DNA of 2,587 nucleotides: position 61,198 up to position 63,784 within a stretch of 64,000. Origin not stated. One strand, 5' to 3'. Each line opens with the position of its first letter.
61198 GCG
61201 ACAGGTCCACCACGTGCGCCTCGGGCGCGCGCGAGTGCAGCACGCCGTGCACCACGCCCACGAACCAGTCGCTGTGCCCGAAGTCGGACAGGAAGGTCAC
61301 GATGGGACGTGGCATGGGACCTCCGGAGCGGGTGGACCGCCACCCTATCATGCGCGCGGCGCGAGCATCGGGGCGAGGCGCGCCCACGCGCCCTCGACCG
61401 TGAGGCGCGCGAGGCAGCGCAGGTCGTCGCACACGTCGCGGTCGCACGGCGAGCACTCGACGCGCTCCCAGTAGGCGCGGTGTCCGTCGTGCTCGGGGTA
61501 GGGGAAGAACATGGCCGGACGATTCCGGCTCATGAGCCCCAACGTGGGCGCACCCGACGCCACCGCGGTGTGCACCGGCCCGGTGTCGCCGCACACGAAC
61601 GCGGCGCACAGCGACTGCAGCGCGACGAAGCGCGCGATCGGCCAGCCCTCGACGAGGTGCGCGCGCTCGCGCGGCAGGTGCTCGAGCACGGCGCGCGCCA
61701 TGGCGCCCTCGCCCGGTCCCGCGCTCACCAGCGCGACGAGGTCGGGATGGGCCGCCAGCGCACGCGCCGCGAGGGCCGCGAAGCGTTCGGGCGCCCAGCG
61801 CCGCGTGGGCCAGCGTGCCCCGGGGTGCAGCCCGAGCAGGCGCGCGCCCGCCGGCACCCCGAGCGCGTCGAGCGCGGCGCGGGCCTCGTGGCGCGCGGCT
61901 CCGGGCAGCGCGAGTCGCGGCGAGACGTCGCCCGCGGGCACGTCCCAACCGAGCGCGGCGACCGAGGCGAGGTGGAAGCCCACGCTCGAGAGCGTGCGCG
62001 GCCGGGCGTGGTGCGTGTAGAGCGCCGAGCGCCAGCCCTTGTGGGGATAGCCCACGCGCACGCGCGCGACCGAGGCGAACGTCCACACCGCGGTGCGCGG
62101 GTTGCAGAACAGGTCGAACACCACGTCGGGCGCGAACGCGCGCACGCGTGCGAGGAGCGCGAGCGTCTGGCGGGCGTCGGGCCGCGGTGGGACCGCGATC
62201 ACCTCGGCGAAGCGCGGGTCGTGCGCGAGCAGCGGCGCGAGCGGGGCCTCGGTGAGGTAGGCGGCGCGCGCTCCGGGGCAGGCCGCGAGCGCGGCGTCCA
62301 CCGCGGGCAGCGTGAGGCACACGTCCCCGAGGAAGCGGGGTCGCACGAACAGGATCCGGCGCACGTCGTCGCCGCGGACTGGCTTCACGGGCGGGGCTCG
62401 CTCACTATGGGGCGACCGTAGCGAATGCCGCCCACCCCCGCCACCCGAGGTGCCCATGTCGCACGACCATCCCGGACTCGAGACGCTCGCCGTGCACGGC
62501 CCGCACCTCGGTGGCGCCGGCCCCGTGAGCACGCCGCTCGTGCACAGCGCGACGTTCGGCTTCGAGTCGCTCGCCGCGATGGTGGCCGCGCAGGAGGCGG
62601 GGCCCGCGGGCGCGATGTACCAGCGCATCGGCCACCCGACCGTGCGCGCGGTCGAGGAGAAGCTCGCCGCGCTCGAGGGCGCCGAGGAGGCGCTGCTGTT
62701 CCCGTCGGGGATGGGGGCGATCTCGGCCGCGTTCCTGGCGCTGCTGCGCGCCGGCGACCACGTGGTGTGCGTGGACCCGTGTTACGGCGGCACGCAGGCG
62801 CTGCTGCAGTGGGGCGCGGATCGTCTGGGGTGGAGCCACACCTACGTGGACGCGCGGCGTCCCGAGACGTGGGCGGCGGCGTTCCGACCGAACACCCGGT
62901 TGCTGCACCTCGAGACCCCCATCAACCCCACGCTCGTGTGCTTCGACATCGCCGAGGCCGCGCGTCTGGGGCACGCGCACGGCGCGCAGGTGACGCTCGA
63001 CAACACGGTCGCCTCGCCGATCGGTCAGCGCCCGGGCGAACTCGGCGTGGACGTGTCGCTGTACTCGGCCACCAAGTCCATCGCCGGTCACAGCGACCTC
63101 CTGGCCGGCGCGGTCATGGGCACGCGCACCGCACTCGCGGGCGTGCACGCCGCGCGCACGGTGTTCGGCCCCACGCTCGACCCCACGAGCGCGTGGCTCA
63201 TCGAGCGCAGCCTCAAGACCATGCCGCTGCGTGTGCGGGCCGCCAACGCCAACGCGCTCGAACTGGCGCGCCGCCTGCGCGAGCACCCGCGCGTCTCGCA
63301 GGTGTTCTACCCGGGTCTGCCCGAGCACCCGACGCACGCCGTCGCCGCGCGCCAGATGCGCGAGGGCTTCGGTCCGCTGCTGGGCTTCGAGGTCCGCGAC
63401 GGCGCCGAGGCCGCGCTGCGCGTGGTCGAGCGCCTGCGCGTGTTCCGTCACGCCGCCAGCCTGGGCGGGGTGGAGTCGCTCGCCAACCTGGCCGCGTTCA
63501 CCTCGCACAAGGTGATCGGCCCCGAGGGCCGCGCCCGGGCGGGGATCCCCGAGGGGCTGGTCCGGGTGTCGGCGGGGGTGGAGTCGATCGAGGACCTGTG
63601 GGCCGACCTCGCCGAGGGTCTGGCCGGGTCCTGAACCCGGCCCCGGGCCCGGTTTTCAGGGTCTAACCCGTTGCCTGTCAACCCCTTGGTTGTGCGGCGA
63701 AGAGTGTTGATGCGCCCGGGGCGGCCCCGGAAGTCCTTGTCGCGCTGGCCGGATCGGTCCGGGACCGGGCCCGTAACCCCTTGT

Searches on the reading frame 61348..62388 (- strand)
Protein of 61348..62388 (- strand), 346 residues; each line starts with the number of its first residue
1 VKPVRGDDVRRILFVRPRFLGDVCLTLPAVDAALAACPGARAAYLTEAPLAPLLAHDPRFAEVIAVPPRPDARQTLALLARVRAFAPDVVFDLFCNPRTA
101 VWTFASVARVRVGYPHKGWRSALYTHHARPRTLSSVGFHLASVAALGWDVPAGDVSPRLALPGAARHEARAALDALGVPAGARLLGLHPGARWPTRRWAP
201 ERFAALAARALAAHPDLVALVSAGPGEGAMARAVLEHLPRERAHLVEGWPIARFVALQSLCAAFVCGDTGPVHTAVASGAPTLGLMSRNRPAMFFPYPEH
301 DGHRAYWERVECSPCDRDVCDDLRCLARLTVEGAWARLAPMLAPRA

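Call 44: search_protein_families(library=pfam, proteins=[window:61348-62388:-], max_evalue=0.00001)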
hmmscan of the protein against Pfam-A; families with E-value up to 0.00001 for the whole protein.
window:61348-62388:- (346 aa): 1 family
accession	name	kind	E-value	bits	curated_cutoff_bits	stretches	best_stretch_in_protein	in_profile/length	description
PF01075.23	Glyco_transf_9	-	4e-18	66.1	22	1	80-320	6-241/247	Glycosyltransferase family 9 (heptosyltransferase)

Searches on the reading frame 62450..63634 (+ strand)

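Call 44: search_protein_families(library=pfam, proteins=[window:62450-63634:+], max_evalue=0.00001)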
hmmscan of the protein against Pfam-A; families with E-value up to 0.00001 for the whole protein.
window:62450-63634:+ (394 aa): 2 families
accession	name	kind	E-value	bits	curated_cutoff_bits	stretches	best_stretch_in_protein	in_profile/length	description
PF01053.26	Cys_Met_Meta_PP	-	3.1e-114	381.9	27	1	12-391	2-380/381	Cys/Met metabolism PLP-dependent enzyme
PF01212.27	Beta_elim_lyase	-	9.8e-06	25.5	27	0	42-134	12-110/288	Beta-eliminating lyase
